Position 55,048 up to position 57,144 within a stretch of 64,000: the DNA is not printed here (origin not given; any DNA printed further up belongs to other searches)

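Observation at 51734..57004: A 5.3-kb block (ORF-free stretch plus TPR-CHAT gene) sits between menDBC and menE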

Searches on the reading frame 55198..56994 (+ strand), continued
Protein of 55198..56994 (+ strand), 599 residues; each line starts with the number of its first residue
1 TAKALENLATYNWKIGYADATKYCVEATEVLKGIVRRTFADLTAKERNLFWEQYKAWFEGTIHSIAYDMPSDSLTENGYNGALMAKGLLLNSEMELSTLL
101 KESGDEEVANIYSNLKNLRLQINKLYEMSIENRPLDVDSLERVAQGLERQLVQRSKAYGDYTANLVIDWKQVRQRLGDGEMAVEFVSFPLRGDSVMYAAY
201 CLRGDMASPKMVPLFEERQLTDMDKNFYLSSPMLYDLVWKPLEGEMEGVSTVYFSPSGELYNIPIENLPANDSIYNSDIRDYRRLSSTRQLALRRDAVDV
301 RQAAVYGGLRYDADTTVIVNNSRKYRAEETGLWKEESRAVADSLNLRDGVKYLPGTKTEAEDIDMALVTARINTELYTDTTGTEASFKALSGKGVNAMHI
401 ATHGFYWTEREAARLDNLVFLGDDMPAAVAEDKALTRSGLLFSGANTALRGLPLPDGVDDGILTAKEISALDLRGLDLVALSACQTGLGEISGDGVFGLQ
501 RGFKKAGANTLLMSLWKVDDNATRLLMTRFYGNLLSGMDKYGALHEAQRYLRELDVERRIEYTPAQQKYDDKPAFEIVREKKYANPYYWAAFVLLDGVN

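Call 14: find_encoding_contigs(protein=P0002, flank=10000, max_places=4)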
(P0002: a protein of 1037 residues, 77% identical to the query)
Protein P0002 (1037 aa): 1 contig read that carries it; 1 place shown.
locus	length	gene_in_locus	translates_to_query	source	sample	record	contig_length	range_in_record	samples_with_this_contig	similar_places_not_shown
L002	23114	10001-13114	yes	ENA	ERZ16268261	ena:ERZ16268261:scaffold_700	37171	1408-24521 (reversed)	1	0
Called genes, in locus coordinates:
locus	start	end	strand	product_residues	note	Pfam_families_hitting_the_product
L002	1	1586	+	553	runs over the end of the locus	PF00515:TPR_1 (faint), PF07719:TPR_2 (faint), PF13181:TPR_8 (faint), PF13424:TPR_12 (faint), PF13428:TPR_14 (faint), PF13432:TPR_16 (faint), PF14559:TPR_19 (faint), PF23914:TPR_CcmH_CycH (faint), +2 more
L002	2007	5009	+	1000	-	PF07581:Glug (faint)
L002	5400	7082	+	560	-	PF02776:TPP_enzyme_N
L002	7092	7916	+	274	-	PF00378:ECH_1, PF16113:ECH_2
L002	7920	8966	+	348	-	PF13378:MR_MLE_C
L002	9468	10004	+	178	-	PF12895:ANAPC3 (faint), PF07719:TPR_2 (faint), PF13174:TPR_6 (faint), PF13176:TPR_7 (faint), PF13181:TPR_8 (faint), PF13374:TPR_10 (faint), PF00515:TPR_1 (weak), PF13424:TPR_12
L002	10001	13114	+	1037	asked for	PF13424:TPR_12, PF24885:TPR_NPHP3, PF13374:TPR_10, PF13424:TPR_12, PF13374:TPR_10, PF13424:TPR_12, PF13374:TPR_10, PF13424:TPR_12, +16 more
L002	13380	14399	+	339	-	PF00501:AMP-binding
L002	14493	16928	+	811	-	PF04023:FeoA, PF01926:MMR_HSR1, PF02421:FeoB_N, PF09439:SRPRB (weak), PF17910:FeoB_Cyto, PF07670:Gate, PF07664:FeoB_C, PF07670:Gate, +1 more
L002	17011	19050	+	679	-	PF00133:tRNA-synt_1, PF09334:tRNA-synt_1g, PF08264:Anticodon_1 (weak), PF19303:Anticodon_3, PF01588:tRNA_bind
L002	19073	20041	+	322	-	PF01757:Acyl_transf_3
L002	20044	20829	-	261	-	PF00459:Inositol_P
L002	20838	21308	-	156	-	PF13404:HTH_AsnC-type, PF13412:HTH_24, PF01037:AsnC_trans_reg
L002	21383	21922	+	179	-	PF00583:Acetyltransf_1 (weak)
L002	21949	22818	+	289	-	PF01297:ZnuA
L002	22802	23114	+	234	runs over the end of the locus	PF02463:SMC_N (faint), PF00005:ABC_tran, PF13304:AAA_21 (weak)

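Call 15: find_encoding_contigs(protein=P0005, flank=10000, max_places=4)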
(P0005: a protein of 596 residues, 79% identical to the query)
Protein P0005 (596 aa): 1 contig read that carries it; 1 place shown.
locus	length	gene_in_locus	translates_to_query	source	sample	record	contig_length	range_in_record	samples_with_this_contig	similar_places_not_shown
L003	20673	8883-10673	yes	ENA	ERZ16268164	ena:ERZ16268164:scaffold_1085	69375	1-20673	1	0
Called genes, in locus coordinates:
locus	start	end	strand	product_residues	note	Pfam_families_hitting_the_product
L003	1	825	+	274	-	?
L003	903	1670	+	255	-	-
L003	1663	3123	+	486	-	PF03062:MBOAT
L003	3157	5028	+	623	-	PF00005:ABC_tran, PF02463:SMC_N (faint), PF13401:AAA_22 (faint), PF13304:AAA_21 (weak), PF12848:ABC_tran_Xtn, PF00005:ABC_tran, PF16326:ABC_tran_CTD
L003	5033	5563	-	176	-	PF13302:Acetyltransf_3, PF13420:Acetyltransf_4, PF00583:Acetyltransf_1, PF13508:Acetyltransf_7 (faint), PF08445:FR47 (weak)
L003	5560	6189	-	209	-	PF21176:RecR_HhH, PF02132:RecR_ZnF, PF01751:Toprim, PF13662:Toprim_4, PF21175:RecR_C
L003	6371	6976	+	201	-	PF01926:MMR_HSR1, PF02421:FeoB_N, PF03193:RsgA_GTPase (faint), PF00350:Dynamin_N (faint)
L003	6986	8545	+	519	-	PF13424:TPR_12, PF24885:TPR_NPHP3, PF13374:TPR_10, PF13424:TPR_12, PF13374:TPR_10, PF24885:TPR_NPHP3 (weak), PF13424:TPR_12, PF13374:TPR_10, +8 more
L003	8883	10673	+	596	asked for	PF12770:CHAT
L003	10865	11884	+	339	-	PF00501:AMP-binding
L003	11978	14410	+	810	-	PF04023:FeoA, PF00009:GTP_EFTU (faint), PF01926:MMR_HSR1, PF02421:FeoB_N, PF17910:FeoB_Cyto, PF07670:Gate, PF07664:FeoB_C, PF07670:Gate, +1 more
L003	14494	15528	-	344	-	PF00586:AIRS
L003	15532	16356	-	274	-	PF01048:PNP_UDP_1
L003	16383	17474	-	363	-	PF02606:LpxK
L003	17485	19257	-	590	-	PF01343:Peptidase_S49, PF00574:CLP_protease (weak), PF01343:Peptidase_S49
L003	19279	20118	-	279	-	PF00005:ABC_tran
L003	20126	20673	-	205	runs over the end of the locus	PF00485:PRK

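Call 29: search_solved_structures(query=window:55198-56994:+, max_evalue=0.01)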
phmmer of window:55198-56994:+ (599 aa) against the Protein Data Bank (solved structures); distinct sequences matched with E-value up to 0.01: 0.

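Call 36: find_encoding_contigs(protein=P0016, flank=7000, max_places=3)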
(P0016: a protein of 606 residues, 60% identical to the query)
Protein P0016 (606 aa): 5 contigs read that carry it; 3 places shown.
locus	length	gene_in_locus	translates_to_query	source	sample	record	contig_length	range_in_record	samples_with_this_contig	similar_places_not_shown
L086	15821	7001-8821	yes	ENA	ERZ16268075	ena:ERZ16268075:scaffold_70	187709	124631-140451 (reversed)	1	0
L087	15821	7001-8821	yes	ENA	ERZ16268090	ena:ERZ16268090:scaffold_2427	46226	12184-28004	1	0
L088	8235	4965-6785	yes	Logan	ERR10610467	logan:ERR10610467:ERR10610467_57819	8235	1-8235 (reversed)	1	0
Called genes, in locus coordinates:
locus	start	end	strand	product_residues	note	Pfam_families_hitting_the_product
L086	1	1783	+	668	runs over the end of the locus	-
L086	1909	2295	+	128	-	PF02033:RBFA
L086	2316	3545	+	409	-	PF12704:MacB_PCD, PF02687:FtsX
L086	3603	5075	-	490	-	PF05970:PIF1, PF13604:AAA_30, PF01443:Viral_helicase1 (faint), PF09848:SLFN-g3_helicase (weak), PF13245:AAA_19, PF13538:UvrD_C_2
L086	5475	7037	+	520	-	PF12895:ANAPC3 (faint), PF00515:TPR_1 (faint), PF07719:TPR_2 (faint), PF13176:TPR_7 (faint), PF13181:TPR_8 (faint), PF13428:TPR_14 (faint), PF13374:TPR_10 (faint), PF13424:TPR_12, +1 more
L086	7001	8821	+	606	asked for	PF12770:CHAT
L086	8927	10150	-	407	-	PF04413:Glycos_transf_N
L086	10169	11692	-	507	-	PF00749:tRNA-synt_1c, PF19269:Anticodon_2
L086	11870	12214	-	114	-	PF01934:HepT-like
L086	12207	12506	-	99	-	PF01909:NTP_transf_2, PF18765:Polbeta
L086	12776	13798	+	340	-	-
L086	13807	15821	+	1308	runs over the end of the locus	PF04851:ResIII, PF07669:Eco57I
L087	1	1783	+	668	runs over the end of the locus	-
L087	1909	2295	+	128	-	PF02033:RBFA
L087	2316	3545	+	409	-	PF12704:MacB_PCD, PF02687:FtsX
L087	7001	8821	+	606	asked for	PF12770:CHAT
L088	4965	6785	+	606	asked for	PF12770:CHAT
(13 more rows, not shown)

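Call 37: find_encoding_contigs(protein=P0041, flank=7000, max_places=3)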
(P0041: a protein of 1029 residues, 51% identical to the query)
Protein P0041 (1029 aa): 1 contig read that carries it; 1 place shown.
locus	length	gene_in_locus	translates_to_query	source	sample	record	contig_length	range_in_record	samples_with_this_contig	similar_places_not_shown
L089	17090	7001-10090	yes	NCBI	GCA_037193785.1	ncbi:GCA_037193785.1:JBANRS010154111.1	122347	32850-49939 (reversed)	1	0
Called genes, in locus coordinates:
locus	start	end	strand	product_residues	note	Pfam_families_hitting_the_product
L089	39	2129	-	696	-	PF00512:HisKA (weak), PF02518:HATPase_c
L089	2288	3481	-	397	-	-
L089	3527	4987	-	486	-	PF02554:CstA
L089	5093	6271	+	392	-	PF02350:Epimerase_2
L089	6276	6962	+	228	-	PF02348:CTP_transf_3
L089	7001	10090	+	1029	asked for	PF13424:TPR_12, PF13424:TPR_12, PF13424:TPR_12, PF13374:TPR_10, PF13424:TPR_12, PF13374:TPR_10, PF13424:TPR_12, PF13374:TPR_10, +9 more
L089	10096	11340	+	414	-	PF05226:CHASE2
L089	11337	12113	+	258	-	-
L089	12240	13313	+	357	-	PF00571:CBS (faint), PF00483:NTP_transferase, PF12804:NTP_transf_3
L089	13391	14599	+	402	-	PF01018:GTP1_OBG, PF01926:MMR_HSR1, PF02421:FeoB_N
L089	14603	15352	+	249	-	PF02578:Cu-oxidase_4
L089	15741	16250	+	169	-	PF05036:SPOR (faint)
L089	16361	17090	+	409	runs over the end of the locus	PF00291:PALP, PF01842:ACT (weak)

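Call 38: find_encoding_contigs(protein=P0080, flank=7000, max_places=3)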
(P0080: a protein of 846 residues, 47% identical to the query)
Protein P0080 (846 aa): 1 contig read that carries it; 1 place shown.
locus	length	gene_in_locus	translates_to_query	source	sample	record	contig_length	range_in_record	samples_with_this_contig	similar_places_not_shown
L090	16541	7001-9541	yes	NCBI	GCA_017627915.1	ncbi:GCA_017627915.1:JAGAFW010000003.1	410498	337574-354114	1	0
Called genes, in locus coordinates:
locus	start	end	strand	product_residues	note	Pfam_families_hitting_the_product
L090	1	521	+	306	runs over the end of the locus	-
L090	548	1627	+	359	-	-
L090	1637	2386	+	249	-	-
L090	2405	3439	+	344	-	-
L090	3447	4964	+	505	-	-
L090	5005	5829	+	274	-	-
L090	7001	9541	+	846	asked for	PF00515:TPR_1 (faint), PF07719:TPR_2 (faint), PF13176:TPR_7 (faint), PF13181:TPR_8 (faint), PF13374:TPR_10, PF13424:TPR_12, PF13424:TPR_12, PF12770:CHAT, +2 more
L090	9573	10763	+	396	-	-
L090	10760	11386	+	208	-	-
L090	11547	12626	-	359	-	PF03447:NAD_binding_3, PF00742:Homoserine_dh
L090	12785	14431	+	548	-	PF01855:POR_N, PF02775:TPP_enzyme_C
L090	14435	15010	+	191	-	PF01558:POR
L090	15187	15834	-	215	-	PF01557:FAA_hydrolase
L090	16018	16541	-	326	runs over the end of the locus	PF00889:EF_TS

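Call 59: predict_structure(alignment_id=A4)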
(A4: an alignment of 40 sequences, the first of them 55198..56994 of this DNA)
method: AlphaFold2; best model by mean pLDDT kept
length: 599 residues; sequences in the alignment: 40
mean_pLDDT: 84.9   pTM: 0.85
mean pLDDT of the five models: 84.9, 83.8, 83.1, 82.2, 79.7
residues with pLDDT >= 90: 298; 70-90: 228; 50-70: 39; < 50: 34
segments of 3 or more residues with pLDDT < 50: 329-344, 419-431, 486-490
pLDDT, mean of each block of 10 residues (from residue 1): 91 91 95 88 83 91 94 96 88 79 83 79 66 78 87 86 84 96 96 90 96 96 90 96 96 94 93 91 94 78 94 86 67 36 54 87 95 94 91 90 79 57 45 75 87 75 86 88 56 76 88 87 93 94 95 92 90 91 92 88
secondary structure, 60 per line:
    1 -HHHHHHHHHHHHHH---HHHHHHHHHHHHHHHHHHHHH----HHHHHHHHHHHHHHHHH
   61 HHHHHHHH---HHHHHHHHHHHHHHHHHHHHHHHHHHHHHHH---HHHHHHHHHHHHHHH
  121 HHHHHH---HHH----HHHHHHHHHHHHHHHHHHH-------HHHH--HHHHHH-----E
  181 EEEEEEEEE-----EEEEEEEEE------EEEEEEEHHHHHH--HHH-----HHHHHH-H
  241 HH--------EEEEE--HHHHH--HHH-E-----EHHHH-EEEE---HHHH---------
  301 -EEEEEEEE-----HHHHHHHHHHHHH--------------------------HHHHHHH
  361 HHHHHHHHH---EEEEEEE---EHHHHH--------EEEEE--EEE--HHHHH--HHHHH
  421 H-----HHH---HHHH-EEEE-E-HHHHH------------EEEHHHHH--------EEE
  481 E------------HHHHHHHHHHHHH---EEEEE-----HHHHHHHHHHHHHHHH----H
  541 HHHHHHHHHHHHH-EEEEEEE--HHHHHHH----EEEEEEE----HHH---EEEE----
elements in order: H2-15 H19-39 H44-68 H72-102 H106-126 H137-155 H163-166 H169-174 E180-189 E195-203 E210-216 H217-222 H233-238 E251-255 H258-262 H276-279 E281-284 H288-291 E302-309 H315-327 H354-369 E373-379 H384-388 E397-401 E404-406 H409-413 H416-421 H433-436 E438-441 H445-449 E462-464 H465-469 E478-481 H494-506 E510-514 H520-535 H540-553 E555-561 H564-570 E575-581 E592-595

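Call 62: fold_search(model_id=the predicted structure, library=pdb)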
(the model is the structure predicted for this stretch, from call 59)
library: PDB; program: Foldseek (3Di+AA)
matches with E <= 10: 380; with E <= 0.001: 36
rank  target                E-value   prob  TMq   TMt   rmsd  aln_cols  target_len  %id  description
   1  7zoq_A                1.3e-09  1.00  0.43  0.33  13.1       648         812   13  Cryo-EM structure of a CRISPR effector in complex with a caspase regulator (released 2022-11-30)
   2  8eey_B                1.5e-09  1.00  0.52  0.43   8.6       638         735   11  Cas7-11 in complex with DR-mismatched target RNA, Csx29 and Csx30 (released 2022-11-16)
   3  7y8t_B                2.3e-09  1.00  0.39  0.35  15.8       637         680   13  Structure of Cas7-11-crRNA in complex with TPR-CHAT (released 2023-06-28)
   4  8d9h_E                4.1e-09  1.00  0.37  0.34  16.5       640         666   14  gRAMP-TPR-CHAT match PFS target RNA(Craspase) (released 2023-06-14)
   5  8d9f_A                5.5e-09  1.00  0.41  0.37  14.8       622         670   13  gRAMP-TPR-CHAT (Craspase) (released 2023-06-14)
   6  7xsr_C                6.4e-09  1.00  0.34  0.31  17.6       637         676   12  Structure of Craspase-target RNA (released 2022-11-09)
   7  8eex_B                2.1e-08  1.00  0.40  0.34  13.9       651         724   12  Cas7-11 in complex with Csx29 (released 2022-11-16)
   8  7xsq_B                2.5e-08  1.00  0.38  0.34  16.0       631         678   13  Structure of the Craspase (released 2022-11-09)
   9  7x8a_D                4.6e-08  1.00  0.39  0.36  15.7       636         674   13  Cryo-EM structure of a bacterial protein complex (released 2022-11-16)
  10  7y9x_B                6.2e-08  1.00  0.40  0.33  12.4       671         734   12  Structure of the Cas7-11-Csx29-guide RNA complex (released 2022-11-09)
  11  7y84_C                6.5e-08  1.00  0.42  0.39  14.7       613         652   14  CryoEM structure of type III-E CRISPR Craspase gRAMP-crRNA in complex with TPR-CHAT protease (released 2022-12-14)
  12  8d9g_A                9.7e-08  1.00  0.49  0.44   9.9       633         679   13  gRAMP-TPR-CHAT Non match PFS target RNA(Craspase) (released 2023-06-14)
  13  7xc7_D                1.9e-07  1.00  0.34  0.32  17.1       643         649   12  Cryo-EM structure of a bacterial protein complex (released 2022-11-16)
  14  7y85_D                2.7e-07  1.00  0.38  0.35  16.4       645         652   13  CryoEM structure of type III-E CRISPR Craspase gRAMP-crRNA in complex with TPR-CHAT protease bound to self RNA target (released 2022-12-14)
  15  8gu6_D                4.3e-07  1.00  0.40  0.37  15.5       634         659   12  Structure of the SbCas7-11-crRNA-NTR-Csx29 complex (released 2023-01-18)
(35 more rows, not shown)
